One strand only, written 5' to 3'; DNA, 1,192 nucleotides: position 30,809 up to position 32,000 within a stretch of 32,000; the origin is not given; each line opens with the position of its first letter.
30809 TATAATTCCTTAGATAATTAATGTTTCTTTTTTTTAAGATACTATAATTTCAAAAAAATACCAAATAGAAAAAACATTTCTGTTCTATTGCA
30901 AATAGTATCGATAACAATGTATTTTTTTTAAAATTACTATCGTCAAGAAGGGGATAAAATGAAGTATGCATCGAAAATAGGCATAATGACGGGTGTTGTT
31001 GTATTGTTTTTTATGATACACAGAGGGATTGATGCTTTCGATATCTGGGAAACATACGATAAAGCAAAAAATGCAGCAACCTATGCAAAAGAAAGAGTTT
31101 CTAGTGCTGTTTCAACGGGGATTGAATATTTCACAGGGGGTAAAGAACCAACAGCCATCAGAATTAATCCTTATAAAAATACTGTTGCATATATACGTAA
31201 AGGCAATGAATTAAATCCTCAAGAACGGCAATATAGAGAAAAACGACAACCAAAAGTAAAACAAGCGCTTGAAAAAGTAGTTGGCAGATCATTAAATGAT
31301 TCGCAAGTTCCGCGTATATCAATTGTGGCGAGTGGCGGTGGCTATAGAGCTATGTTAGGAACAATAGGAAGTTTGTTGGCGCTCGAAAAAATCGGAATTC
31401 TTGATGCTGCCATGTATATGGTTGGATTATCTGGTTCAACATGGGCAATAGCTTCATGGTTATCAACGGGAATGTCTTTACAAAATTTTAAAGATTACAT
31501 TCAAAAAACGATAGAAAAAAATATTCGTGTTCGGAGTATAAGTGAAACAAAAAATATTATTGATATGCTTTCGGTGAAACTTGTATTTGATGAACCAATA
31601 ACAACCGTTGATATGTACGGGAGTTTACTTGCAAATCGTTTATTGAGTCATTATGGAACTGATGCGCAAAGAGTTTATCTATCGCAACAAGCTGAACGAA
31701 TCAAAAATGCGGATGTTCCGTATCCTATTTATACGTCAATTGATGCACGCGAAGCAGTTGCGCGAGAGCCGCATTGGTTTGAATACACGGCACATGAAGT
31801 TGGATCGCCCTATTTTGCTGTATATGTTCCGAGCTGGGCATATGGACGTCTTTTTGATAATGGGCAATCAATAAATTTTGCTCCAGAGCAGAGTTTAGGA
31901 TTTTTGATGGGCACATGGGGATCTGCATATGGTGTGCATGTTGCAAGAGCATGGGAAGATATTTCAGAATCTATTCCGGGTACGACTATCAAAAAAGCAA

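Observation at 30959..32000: Eukaryote-like cytosolic-phospholipase-A2-type lipase with an N-terminal membrane anchor (ORF missing from the supplied track)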

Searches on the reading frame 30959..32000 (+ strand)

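Call 4: search_protein_families(library=pfam, proteins=[window:30959-32000:+], max_evalue=1)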
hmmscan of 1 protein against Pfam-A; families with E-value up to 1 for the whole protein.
window:30959-32000:+ (347 aa): 1 family
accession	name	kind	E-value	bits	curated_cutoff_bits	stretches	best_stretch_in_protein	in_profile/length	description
PF01735.24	PLA2_B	-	1.7e-24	86.6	23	1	120-327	1-234/491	Lysophospholipase catalytic domain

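Call 5: search_protein_families(library=ncbifam, proteins=[window:30959-32000:+], max_evalue=1)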
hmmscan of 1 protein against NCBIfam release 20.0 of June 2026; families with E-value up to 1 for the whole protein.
window:30959-32000:+ (347 aa): 1 family
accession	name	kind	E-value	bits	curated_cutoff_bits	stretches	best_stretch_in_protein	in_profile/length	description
NF053583.1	LAPAL_fam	equivalog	0.00016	21.1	60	1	58-126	104-172/292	LAPAL motif-containing putative phage structural protein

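Call 6: search_solved_structures(query=window:30959-32000:+, max_evalue=1, show_alignments=3)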
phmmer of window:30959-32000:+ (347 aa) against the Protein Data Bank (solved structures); distinct sequences matched with E-value up to 1: 5.
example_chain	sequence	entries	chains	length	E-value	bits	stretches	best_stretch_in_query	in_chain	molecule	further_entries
1cjy_A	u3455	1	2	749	1.2e-30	110.2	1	84-331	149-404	PROTEIN (CYTOSOLIC PHOSPHOLIPASE A2)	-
5ixc_A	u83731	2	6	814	4.9e-27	98.4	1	82-338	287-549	Cytosolic phospholipase A2 delta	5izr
5iz5_B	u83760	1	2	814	5e-27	98.3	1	82-338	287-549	Cytosolic phospholipase A2 delta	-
4akx_B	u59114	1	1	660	0.0056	19.3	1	112-182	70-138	EXOU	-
3tu3_B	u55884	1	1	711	0.0062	19.1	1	112-182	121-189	ExoU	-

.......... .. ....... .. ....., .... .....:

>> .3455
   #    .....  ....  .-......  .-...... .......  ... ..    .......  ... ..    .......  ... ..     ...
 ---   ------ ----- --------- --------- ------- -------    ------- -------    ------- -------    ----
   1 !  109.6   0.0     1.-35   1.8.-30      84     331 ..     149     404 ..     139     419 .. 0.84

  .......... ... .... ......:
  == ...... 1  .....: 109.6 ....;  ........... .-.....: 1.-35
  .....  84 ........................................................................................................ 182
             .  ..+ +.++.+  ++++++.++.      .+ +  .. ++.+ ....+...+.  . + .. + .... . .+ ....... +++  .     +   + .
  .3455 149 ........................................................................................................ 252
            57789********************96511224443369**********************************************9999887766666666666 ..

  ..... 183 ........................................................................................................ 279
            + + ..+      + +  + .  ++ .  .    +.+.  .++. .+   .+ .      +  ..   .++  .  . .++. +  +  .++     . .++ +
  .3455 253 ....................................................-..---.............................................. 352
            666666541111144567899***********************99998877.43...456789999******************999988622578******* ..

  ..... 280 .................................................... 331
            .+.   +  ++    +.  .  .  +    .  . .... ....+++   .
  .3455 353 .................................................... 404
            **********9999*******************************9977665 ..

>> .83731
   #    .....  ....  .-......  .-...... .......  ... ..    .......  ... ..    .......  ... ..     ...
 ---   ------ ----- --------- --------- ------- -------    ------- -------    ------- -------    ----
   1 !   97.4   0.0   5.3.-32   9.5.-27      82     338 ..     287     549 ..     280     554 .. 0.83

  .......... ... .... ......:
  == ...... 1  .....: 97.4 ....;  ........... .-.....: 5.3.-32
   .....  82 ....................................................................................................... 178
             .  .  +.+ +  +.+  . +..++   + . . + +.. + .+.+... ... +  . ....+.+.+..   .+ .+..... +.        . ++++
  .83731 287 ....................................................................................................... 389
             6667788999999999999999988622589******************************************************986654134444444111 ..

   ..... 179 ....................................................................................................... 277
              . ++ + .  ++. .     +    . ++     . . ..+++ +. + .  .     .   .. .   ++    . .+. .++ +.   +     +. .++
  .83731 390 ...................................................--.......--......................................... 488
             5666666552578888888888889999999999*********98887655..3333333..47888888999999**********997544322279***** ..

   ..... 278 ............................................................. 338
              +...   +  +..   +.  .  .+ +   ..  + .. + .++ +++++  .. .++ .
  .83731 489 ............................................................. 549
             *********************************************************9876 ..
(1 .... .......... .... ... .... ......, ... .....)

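Call 7: find_homologous_proteins(query=window:30959-32000:+)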
Query window:30959-32000:+ (347 aa): 120 proteins with E <= 0.001 among 8000 candidates.
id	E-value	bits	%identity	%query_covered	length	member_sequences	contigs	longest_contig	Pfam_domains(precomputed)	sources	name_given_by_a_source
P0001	1.4e-228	776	100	100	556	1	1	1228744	PF01735.24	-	-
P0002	6.2e-181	619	78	100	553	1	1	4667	PF01735.24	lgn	-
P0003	1.0e-166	572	73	98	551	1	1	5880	PF01735.24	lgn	-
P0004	1.8e-165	568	75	97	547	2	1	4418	PF01735.24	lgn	-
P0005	2.9e-162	558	71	100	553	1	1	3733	PF01735.24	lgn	-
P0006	5.9e-162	557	71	96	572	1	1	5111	PF01735.24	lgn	-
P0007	5.9e-161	553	71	100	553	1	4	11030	PF01735.24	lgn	-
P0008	1.8e-160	552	71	100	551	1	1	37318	PF01735.24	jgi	jgi:hypothetical protein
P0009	6.1e-160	550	69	99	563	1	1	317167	PF01735.24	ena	-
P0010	4.7e-159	547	71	100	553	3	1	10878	PF01735.24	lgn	-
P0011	5.5e-158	544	68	99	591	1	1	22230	PF01735.24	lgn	-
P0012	1.2e-157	543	69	96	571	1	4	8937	PF01735.24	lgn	-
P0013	3.4e-157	541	69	99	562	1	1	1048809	PF01735.24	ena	-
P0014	1.6e-156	539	69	96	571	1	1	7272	PF01735.24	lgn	-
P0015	9.3e-155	533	68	99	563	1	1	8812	PF01735.24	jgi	jgi:phospholipase A2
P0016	3.0e-150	518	66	100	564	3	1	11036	PF01735.24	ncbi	-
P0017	4.9e-149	514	63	99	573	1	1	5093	PF01735.24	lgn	-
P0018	9.1e-148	510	67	98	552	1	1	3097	PF01735.24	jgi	jgi:phospholipase A2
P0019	1.5e-145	503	63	99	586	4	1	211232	PF01735.24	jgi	-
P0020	7.1e-143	494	62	99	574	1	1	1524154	PF01735.24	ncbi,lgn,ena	-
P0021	3.8e-140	485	63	100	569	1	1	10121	PF01735.24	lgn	-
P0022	2.1e-139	483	60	99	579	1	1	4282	PF01735.24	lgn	-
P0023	3.4e-139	482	72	83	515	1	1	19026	PF01735.24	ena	-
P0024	5.1e-134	465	56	99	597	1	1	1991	PF01735.24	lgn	-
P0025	1.5e-133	463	58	100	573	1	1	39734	PF01735.24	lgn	-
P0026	4.1e-133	462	64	90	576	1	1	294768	PF01735.24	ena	-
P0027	1.4e-132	460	59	99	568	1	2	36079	PF01735.24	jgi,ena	-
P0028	3.7e-132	459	59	99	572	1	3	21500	PF01735.24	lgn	-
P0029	3.9e-130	452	58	100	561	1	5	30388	PF01735.24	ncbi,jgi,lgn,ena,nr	ncbi:MAG TPA: hypothetical protein VJJ26_04250 [Candidatus Babeliales bacterium]|nr:hypothetical pro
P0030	1.1e-126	441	58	99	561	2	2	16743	PF01735.24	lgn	-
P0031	2.5e-125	436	57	99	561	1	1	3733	PF01735.24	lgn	-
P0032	4.5e-125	435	54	97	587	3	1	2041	PF01735.24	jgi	-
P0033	2.7e-124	433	61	91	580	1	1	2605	PF01735.24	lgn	-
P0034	1.9e-121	424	59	90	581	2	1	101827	PF01735.24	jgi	jgi:cytosolic phospholipase A2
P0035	7.2e-121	422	54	99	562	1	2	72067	PF01735.24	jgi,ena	-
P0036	7.5e-121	422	55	100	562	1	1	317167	PF01735.24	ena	-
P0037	7.4e-97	343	48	98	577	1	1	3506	PF01735.24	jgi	jgi:phospholipase A2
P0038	1.4e-95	339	48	95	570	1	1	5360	PF01735.24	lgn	-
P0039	2.9e-92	328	52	82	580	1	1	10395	PF01735.24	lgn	-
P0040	1.6e-91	325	51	90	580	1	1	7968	PF01735.24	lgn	-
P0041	8.4e-88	313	55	78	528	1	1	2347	PF01735.24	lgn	-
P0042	1.4e-87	312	52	80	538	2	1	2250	PF01735.24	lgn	-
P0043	1.9e-87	312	81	48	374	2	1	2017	PF01735.24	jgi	jgi:hypothetical protein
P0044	3.8e-86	308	49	81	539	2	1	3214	PF01735.24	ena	-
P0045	4.3e-85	304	47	88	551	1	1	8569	PF01735.24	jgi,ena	-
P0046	2.1e-83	299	52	78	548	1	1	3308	PF01735.24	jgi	jgi:phospholipase A2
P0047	1.7e-82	296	48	80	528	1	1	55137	PF01735.24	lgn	-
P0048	2.1e-80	289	44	95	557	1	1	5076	PF01735.24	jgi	jgi:phospholipase A2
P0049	2.4e-80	288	47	79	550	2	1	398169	PF01735.24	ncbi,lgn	-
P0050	2.6e-80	288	43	97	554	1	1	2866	PF01735.24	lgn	-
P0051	1.5e-79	286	48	77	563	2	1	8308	PF01735.24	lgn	-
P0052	3.4e-79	285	47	80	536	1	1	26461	PF01735.24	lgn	-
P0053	3.6e-79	285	47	80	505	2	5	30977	PF01735.24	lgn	-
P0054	3.7e-79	285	46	80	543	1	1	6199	PF01735.24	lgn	-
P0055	6.0e-79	284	45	88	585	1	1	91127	PF01735.24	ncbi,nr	ncbi:MAG: hypothetical protein NTX86_04270 [Candidatus Dependentiae bacterium]|nr:hypothetical prote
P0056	2.2e-78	282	46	80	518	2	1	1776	PF01735.24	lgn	-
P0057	3.8e-78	281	42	94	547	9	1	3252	PF01735.24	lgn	-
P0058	4.4e-78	281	42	95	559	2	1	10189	PF01735.24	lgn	-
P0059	5.6e-78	281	50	75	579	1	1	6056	PF01735.24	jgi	-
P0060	9.4e-78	280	45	80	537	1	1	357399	PF01735.24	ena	-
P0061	2.4e-76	275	46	80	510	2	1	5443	PF01735.24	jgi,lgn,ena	-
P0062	2.5e-76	275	44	83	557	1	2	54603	PF01735.24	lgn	-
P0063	7.8e-76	274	44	79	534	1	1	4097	PF01735.24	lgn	-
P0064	1.0e-75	273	41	94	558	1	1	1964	PF01735.24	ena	-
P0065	1.3e-75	273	43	85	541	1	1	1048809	PF01735.24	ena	-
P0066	4.7e-75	271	47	81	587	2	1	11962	PF01735.24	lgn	-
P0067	9.0e-75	270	44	80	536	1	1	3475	PF01735.24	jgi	jgi:phospholipase A2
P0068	1.8e-74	269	46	84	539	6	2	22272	PF01735.24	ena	-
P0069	2.1e-74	269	44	80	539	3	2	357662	PF01735.24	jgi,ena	-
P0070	1.7e-73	266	43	80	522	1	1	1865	PF01735.24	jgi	jgi:phospholipase A2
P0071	1.1e-72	263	46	78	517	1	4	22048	PF01735.24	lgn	-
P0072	8.6e-72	260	45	83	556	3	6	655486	PF01735.24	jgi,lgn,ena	jgi:phospholipase A2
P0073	1.1e-69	253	41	85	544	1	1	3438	PF01735.24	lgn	-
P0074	5.5e-69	251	48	72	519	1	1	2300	PF01735.24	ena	-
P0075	2.4e-67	246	48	71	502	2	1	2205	PF01735.24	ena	-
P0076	2.7e-67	246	42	78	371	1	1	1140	PF01735.24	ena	-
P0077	4.9e-67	245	45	78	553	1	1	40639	PF01735.24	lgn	-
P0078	3.0e-66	242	48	70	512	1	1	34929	PF01735.24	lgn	-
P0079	4.5e-63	232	41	78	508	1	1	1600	PF01735.24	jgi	-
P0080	4.9e-63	232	43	82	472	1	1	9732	PF01735.24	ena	-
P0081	3.1e-62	229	44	70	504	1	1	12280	PF01735.24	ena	-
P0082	3.2e-61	226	41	80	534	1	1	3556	PF01735.24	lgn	-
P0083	6.4e-61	225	41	80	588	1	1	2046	PF01735.24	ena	-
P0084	3.6e-60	222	43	75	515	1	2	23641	PF01735.24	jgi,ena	-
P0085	1.1e-59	221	41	84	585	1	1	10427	PF01735.24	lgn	-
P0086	5.1e-59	218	43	77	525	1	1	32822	PF01735.24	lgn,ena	-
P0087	2.0e-57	213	39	79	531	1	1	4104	PF01735.24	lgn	-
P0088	6.2e-57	212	41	80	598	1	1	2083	PF01735.24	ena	-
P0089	1.3e-55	207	41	77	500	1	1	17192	PF01735.24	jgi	-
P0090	2.0e-55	207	39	80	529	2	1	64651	PF01735.24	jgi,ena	-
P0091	4.2e-55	206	40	76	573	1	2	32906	PF01735.24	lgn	-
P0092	6.1e-55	205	39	78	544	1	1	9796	PF01735.24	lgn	-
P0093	8.2e-55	205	42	74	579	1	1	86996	PF01735.24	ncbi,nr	ncbi:MAG: hypothetical protein P4L22_06840 [Candidatus Babeliales bacterium]|nr:hypothetical protein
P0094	1.3e-54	204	40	74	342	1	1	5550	PF01735.24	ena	-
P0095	5.6e-54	202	39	78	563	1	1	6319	PF01735.24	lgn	-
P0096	2.3e-52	197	37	91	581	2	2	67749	PF01735.24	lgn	-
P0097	5.6e-50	189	38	81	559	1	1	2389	PF01735.24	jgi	-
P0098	9.8e-50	188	35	78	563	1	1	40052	PF01735.24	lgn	-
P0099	1.8e-49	187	39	79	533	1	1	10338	PF01735.24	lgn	-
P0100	5.8e-49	185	35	78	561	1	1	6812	PF01735.24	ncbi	-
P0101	1.1e-48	184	37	75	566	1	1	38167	PF01735.24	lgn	-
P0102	1.7e-48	184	37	80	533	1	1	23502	PF01735.24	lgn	-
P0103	8.5e-48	181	36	77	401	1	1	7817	PF01735.24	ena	-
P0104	8.8e-48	181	33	92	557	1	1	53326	PF01735.24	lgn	-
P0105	3.6e-43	166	55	43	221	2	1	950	PF01735.24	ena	-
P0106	4.3e-43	166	43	61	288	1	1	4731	PF01735.24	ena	-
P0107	1.1e-41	161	32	77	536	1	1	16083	PF01735.24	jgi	-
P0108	2.1e-39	154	33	75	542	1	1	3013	PF01735.24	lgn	-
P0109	3.0e-39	153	38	60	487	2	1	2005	PF01735.24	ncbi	-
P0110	1.3e-38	151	33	71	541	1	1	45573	PF01735.24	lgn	-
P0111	5.8e-38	149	34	74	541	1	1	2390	PF01735.24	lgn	-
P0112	1.2e-34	138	36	74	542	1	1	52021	PF01735.24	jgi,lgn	-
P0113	8.6e-32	129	34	77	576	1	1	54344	PF01735.24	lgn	-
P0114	1.1e-26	112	43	41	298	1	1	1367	PF01735.24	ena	-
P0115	1.5e-24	105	31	62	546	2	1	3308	PF01735.24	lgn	-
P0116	1.8e-24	105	50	35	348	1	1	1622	PF01735.24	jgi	jgi:hypothetical protein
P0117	3.4e-21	94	28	77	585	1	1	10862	PF01735.24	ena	-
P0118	2.1e-20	91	30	75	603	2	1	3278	PF01735.24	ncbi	-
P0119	1.9e-19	88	33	63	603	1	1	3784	PF01735.24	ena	-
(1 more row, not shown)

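Call 11: find_encoding_contigs(protein=P0001, flank=10000, max_places=3)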
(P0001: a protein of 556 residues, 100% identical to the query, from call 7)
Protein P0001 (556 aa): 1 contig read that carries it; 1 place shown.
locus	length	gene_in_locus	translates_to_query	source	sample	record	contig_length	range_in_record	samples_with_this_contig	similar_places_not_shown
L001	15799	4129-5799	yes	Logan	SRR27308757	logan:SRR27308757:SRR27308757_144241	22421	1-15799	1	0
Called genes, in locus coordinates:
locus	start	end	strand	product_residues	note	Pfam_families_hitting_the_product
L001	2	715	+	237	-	?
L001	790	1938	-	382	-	-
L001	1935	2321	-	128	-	-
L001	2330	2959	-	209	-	-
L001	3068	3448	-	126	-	-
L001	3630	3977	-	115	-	-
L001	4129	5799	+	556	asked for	PF01735:PLA2_B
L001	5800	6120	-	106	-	-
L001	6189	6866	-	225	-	-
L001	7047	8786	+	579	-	PF01368:DHH, PF02272:DHHA1, PF17768:RecJ_OB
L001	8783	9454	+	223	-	PF02224:Cytidylate_kin, PF13189:Cytidylate_kin2, PF13238:AAA_18 (weak)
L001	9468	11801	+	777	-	PF12796:Ank_2 (weak), PF24521:Ank_KRIT1 (faint), PF00023:Ank (faint), PF13637:Ank_4 (weak), PF13857:Ank_5, PF12796:Ank_2, PF13637:Ank_4 (weak), PF12796:Ank_2, +1 more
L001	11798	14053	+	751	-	PF12796:Ank_2, PF24521:Ank_KRIT1 (faint), PF13606:Ank_3 (faint), PF00023:Ank (weak), PF13637:Ank_4, PF12796:Ank_2, PF13857:Ank_5 (weak), PF12796:Ank_2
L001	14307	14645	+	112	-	-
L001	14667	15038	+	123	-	-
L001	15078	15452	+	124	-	-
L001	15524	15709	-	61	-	-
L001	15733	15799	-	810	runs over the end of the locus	PF02190:LON_substr_bdg, PF13191:AAA_16 (weak), PF00004:AAA, PF07724:AAA_2 (faint), PF07728:AAA_5, PF22667:Lon_lid, PF05362:Lon_C, PF13541:ChlI, +2 more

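Call 12: search_solved_structures(query=P0001, max_evalue=0.01, show_alignments=2)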
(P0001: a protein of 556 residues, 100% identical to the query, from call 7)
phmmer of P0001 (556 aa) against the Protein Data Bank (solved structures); distinct sequences matched with E-value up to 0.01: 5.
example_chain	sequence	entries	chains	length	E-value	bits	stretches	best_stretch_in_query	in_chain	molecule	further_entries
1cjy_A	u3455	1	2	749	1e-43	153.3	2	84-349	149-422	PROTEIN (CYTOSOLIC PHOSPHOLIPASE A2)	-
5ixc_A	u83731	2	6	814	3.5e-37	131.7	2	82-365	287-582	Cytosolic phospholipase A2 delta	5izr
5iz5_B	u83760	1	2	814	4.2e-37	131.4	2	82-365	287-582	Cytosolic phospholipase A2 delta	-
4akx_B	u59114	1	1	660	0.0025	19.9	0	112-182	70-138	EXOU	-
3tu3_B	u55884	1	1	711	0.0031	19.6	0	112-182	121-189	ExoU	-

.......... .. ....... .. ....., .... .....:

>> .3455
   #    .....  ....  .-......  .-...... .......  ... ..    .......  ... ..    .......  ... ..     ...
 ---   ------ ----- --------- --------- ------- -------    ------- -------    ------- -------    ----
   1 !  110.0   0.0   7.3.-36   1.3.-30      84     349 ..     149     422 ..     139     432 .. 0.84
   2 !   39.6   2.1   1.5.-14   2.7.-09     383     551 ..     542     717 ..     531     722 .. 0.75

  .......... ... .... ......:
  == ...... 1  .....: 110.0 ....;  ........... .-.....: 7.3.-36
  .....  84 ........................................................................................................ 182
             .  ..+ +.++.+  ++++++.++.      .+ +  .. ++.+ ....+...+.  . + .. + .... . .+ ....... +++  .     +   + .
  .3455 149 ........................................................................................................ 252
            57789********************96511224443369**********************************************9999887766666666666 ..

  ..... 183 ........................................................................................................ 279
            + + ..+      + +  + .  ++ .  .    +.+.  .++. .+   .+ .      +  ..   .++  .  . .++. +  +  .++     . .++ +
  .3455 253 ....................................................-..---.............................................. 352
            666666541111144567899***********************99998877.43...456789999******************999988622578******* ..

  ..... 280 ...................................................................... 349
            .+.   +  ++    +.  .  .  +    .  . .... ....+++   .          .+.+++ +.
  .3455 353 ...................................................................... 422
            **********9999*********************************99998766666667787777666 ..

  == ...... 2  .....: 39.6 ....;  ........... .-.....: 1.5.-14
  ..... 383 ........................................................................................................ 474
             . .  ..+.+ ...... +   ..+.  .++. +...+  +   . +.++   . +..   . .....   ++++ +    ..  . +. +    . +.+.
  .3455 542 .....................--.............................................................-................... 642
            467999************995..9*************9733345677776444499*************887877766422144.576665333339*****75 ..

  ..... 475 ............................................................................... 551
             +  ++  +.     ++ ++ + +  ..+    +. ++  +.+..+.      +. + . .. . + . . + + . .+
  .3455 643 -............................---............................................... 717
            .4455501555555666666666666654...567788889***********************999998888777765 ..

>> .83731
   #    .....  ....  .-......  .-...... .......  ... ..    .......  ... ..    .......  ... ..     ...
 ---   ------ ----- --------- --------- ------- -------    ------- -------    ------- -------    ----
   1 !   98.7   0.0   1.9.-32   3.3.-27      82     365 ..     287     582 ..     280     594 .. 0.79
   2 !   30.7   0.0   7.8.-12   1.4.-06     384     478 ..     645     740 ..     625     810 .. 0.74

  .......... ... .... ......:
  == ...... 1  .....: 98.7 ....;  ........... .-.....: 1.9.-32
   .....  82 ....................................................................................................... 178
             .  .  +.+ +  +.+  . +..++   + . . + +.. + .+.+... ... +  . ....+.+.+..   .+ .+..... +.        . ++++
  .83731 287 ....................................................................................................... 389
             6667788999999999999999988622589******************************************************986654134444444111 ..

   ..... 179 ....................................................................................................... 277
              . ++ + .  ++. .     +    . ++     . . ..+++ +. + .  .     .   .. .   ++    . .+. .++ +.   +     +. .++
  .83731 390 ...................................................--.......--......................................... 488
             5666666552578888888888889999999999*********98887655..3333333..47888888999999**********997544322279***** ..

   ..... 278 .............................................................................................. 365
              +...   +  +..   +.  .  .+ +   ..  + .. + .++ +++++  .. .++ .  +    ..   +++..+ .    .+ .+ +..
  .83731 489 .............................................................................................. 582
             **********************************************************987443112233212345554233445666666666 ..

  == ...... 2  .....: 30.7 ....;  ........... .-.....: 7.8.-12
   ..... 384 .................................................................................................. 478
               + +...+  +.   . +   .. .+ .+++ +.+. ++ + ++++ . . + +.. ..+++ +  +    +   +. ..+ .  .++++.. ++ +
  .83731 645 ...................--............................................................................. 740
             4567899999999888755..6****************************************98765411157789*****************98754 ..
